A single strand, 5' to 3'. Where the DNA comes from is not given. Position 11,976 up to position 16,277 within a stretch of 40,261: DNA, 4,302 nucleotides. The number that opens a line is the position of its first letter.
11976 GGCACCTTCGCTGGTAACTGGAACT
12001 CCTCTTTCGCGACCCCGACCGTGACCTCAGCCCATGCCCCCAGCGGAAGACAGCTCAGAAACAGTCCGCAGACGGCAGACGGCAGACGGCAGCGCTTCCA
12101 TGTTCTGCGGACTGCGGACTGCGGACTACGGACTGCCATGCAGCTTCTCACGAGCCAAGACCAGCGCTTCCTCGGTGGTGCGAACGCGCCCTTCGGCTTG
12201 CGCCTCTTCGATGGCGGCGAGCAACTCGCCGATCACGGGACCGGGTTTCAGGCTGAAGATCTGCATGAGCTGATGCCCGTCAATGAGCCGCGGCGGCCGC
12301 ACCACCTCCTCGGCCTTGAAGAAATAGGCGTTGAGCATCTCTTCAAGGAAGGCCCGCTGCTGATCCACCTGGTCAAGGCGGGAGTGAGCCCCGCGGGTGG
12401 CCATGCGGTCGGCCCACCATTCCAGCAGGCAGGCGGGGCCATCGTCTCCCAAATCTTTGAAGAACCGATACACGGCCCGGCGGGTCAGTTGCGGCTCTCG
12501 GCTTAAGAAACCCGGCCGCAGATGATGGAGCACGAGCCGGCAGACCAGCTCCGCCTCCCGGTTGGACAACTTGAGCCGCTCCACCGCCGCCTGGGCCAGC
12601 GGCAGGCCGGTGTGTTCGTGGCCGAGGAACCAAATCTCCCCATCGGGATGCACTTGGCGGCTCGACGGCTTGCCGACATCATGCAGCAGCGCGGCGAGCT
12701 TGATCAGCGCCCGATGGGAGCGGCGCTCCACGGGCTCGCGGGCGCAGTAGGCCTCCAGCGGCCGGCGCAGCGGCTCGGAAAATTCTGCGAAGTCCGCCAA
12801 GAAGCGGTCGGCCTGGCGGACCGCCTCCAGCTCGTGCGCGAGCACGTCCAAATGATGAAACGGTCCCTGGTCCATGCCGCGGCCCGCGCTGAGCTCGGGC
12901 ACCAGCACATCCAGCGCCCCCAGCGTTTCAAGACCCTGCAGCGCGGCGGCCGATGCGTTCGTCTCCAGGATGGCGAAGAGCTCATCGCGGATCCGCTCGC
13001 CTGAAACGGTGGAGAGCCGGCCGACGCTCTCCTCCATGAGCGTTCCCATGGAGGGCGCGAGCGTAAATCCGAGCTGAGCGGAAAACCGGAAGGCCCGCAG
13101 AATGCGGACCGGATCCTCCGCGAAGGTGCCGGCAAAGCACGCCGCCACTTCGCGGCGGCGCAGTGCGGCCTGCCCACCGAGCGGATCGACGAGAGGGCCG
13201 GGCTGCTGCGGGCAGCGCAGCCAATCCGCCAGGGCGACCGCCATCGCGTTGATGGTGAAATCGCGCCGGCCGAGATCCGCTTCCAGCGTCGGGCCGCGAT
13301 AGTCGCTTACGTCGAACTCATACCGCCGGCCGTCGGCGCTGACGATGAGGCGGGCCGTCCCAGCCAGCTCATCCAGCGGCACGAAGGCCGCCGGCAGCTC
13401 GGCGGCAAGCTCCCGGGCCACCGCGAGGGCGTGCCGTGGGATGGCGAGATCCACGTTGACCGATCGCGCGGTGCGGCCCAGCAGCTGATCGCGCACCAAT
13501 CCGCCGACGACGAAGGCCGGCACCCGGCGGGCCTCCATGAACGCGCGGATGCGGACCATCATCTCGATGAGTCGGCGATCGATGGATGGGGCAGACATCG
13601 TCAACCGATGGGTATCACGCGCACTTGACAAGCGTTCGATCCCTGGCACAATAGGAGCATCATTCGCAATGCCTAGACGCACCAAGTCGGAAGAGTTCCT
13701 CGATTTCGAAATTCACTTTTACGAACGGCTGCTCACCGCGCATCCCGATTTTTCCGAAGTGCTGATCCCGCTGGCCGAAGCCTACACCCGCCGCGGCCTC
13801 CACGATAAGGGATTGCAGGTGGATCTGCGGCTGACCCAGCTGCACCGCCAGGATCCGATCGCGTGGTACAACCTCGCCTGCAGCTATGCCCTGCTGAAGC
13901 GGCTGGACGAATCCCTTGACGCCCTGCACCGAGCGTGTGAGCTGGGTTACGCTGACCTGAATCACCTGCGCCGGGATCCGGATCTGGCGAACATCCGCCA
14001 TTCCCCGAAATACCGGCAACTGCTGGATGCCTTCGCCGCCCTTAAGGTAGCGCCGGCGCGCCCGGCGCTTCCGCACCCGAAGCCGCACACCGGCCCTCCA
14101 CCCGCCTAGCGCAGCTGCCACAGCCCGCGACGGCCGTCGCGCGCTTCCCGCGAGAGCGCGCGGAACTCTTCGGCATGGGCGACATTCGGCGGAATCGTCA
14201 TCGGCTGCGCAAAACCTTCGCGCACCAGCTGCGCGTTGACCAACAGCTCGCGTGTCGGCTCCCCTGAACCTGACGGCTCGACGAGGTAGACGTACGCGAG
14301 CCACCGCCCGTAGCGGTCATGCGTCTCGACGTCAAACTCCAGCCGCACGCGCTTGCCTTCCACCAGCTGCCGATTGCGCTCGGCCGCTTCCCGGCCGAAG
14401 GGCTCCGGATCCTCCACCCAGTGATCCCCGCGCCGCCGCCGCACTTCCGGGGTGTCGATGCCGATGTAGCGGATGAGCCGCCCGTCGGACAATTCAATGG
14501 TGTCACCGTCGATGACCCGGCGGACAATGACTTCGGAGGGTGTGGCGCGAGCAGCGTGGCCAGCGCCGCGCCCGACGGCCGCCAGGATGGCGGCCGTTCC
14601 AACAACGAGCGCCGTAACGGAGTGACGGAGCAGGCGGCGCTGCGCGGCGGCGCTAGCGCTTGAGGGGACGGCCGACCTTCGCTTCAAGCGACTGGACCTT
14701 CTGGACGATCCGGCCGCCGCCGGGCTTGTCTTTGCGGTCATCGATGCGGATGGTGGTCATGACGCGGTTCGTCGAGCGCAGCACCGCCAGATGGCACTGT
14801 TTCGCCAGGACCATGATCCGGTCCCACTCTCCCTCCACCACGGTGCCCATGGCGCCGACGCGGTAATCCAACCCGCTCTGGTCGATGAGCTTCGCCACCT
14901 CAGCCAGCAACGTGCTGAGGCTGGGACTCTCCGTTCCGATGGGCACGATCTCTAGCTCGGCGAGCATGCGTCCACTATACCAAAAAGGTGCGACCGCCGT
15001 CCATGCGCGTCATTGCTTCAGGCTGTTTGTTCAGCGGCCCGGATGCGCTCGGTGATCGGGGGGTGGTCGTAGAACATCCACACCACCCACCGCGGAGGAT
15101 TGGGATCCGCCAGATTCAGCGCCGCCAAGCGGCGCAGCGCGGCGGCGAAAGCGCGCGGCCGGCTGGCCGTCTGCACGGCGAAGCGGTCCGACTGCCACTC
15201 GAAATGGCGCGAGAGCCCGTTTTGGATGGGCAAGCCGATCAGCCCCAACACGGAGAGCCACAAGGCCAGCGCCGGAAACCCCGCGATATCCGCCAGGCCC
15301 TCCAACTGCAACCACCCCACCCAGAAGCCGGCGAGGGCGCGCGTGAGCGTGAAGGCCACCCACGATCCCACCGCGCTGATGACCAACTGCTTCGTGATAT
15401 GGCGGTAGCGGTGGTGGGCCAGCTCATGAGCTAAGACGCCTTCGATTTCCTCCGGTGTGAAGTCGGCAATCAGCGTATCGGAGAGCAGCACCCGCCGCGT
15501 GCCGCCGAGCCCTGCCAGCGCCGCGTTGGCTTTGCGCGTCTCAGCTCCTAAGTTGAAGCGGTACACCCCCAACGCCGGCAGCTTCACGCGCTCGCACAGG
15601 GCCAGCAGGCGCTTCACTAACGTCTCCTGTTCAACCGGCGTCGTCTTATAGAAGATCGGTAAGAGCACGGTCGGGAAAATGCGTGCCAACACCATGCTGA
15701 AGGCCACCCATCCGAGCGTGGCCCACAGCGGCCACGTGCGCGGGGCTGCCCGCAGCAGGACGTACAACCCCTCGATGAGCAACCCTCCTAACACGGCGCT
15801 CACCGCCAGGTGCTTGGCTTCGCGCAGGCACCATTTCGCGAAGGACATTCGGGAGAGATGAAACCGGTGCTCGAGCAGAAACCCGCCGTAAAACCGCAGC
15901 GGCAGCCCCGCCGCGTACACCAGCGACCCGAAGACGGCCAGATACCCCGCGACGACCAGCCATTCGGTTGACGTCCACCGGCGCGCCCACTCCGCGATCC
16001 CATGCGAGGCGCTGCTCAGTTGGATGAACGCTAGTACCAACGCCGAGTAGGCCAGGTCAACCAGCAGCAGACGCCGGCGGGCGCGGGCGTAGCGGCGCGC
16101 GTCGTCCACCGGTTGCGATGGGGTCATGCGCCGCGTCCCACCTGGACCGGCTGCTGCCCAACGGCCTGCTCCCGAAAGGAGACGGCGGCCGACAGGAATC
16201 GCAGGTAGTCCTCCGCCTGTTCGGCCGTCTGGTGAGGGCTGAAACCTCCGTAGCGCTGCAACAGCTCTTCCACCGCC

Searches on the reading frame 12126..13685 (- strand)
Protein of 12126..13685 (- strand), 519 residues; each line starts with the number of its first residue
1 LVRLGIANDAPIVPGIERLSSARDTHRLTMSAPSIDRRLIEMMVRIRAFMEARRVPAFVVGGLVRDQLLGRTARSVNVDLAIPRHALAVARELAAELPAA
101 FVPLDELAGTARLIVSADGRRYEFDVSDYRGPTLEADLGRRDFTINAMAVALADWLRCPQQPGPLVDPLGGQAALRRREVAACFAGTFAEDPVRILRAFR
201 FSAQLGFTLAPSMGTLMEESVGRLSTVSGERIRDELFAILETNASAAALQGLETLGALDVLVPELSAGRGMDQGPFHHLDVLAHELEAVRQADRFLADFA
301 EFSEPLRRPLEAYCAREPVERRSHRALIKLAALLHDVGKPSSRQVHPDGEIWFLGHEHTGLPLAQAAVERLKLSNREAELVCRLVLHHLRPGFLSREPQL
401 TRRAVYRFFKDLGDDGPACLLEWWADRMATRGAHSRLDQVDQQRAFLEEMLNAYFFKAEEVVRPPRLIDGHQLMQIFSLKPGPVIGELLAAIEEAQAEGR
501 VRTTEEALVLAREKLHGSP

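Call 12: search_protein_families(library=pfam, proteins=[window:12126-13685:-])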
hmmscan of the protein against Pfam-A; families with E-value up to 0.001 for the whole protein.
window:12126-13685:- (519 aa): 4 families
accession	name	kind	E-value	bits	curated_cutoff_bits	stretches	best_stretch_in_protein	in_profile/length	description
PF01743.26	PolyA_pol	-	2.6e-14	54.1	23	1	57-180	1-125/126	Poly A polymerase head domain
PF13735.12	tRNA_NucTran2_2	-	1.7e-11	44.8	27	1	368-509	28-146/149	tRNA nucleotidyltransferase domain 2 putative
PF12627.12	PolyA_pol_RNAbd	-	1.1e-10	41.6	22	1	206-266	1-61/64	Probable RNA and SrmB- binding site of polymerase A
PF01966.28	HD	-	3.1e-08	34.3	22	1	322-400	21-100/116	HD domain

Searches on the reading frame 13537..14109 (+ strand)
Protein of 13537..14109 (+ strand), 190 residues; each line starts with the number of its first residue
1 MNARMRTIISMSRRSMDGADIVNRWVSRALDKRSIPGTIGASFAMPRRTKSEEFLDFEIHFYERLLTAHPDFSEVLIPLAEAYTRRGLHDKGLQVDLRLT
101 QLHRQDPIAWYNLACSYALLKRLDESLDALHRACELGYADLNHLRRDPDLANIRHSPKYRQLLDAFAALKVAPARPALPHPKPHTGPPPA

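Call 22: search_protein_families(library=pfam, proteins=[window:13537-14109:+])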
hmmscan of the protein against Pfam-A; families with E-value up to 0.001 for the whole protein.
window:13537-14109:+ (190 aa): 4 families
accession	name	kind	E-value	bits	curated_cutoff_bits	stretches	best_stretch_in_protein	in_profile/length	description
PF00515.34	TPR_1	-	4.9e-06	26.6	27.8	1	108-136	2-30/34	Tetratricopeptide repeat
PF13431.12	TPR_17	-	8.5e-06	26.1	24.4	0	99-127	5-33/34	Tetratricopeptide repeat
PF07719.23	TPR_2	-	0.00011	22.5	27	1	108-136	2-30/34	Tetratricopeptide repeat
PF14559.12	TPR_19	-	0.00041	21.1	25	0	60-110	12-61/68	Tetratricopeptide repeat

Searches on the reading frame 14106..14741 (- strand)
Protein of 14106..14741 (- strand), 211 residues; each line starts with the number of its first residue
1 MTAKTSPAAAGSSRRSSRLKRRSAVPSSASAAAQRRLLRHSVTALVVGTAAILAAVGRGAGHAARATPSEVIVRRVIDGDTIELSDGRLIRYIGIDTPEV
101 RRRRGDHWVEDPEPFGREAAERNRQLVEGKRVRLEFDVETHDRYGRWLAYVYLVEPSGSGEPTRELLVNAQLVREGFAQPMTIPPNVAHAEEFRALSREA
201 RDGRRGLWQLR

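Call 22: search_protein_families(library=pfam, proteins=[window:14106-14741:-])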
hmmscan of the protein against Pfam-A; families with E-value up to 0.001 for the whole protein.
window:14106-14741:- (211 aa): 1 family
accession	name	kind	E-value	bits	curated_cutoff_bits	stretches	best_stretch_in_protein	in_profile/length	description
PF00565.23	SNase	-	1.6e-20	74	21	1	90-209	2-106/107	Staphylococcal nuclease homologue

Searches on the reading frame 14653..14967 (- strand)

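Call 22: search_protein_families(library=pfam, proteins=[window:14653-14967:-])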
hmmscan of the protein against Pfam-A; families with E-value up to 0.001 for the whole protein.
window:14653-14967:- (104 aa): 1 family
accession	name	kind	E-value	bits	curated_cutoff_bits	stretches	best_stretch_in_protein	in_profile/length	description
PF01910.22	Thiamine_BP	-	9.4e-28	96.5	24.9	1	3-94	1-91/92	Thiamine-binding protein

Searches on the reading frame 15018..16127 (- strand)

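Call 22: search_protein_families(library=pfam, proteins=[window:15018-16127:-])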
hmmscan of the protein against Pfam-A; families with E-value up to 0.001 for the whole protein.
window:15018-16127:- (369 aa): 2 families
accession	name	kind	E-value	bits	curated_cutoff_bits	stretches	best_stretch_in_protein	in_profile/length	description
PF01435.24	Peptidase_M48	-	2.4e-24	86.6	20.3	1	166-368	3-185/186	Peptidase family M48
PF16491.10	Peptidase_M48_N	-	9.6e-24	84.6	27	1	7-161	24-179/179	CAAX prenyl protease N-terminal, five membrane helices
